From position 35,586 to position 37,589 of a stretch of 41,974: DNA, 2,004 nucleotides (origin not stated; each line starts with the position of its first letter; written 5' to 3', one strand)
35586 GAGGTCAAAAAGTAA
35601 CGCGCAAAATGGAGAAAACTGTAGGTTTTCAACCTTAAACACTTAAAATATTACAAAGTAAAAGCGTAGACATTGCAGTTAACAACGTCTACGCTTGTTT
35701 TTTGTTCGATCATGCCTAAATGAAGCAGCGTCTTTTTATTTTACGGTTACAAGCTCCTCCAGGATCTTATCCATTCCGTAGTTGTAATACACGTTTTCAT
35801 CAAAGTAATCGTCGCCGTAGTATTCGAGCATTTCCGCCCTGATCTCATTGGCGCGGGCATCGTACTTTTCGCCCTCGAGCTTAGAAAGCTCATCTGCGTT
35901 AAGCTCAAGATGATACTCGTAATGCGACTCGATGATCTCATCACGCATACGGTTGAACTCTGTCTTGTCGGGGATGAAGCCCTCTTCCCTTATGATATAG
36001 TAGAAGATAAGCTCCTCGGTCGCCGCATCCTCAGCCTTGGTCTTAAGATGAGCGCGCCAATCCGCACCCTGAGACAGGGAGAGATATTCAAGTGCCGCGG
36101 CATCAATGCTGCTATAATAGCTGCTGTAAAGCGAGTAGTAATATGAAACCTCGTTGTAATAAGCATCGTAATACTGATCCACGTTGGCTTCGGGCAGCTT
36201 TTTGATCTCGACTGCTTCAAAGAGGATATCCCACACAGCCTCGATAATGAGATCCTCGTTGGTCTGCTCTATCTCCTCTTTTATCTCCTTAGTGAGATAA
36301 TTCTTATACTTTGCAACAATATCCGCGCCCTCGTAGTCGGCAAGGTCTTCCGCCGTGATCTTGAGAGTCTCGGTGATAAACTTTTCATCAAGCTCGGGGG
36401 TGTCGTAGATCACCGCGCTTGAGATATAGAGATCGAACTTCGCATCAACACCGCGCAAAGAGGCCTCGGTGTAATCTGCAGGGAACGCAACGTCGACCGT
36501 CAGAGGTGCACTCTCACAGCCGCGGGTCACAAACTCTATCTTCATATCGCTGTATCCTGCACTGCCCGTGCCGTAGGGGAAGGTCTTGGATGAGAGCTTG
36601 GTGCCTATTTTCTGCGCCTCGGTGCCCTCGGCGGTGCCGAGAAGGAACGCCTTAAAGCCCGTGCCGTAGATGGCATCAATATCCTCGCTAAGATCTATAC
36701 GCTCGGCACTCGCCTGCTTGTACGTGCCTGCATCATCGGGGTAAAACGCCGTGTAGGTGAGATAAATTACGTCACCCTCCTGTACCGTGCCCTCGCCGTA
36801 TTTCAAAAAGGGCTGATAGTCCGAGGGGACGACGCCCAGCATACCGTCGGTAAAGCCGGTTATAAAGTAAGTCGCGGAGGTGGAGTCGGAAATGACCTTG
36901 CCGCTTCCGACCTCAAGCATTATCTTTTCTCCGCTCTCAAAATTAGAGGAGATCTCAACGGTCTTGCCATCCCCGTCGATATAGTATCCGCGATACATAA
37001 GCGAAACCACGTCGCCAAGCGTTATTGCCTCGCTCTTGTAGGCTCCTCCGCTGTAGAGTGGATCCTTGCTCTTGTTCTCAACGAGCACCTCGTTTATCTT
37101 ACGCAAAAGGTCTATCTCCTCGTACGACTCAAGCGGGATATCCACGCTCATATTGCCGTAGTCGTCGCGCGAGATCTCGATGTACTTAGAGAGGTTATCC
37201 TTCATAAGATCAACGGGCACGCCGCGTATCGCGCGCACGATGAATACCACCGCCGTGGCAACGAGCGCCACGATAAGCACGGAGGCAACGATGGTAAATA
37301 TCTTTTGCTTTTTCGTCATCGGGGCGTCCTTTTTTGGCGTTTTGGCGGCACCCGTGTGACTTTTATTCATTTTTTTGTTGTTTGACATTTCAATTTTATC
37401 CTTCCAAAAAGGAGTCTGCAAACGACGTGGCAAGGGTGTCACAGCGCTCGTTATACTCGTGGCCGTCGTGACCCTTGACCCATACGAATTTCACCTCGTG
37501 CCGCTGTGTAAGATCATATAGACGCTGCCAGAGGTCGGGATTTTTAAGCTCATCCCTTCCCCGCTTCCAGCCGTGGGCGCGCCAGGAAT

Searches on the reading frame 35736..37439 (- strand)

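Call 74: search_protein_families(library=pfam, proteins=[window:35736-37439:-], max_evalue=0.00001)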
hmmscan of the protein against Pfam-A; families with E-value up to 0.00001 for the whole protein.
window:35736-37439:- (567 aa): 1 family
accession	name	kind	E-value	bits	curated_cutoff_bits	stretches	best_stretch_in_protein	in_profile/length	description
PF05698.19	Trigger_C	-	3.9e-07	30.7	22.7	1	375-512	2-132/162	Bacterial trigger factor protein (TF) C-terminus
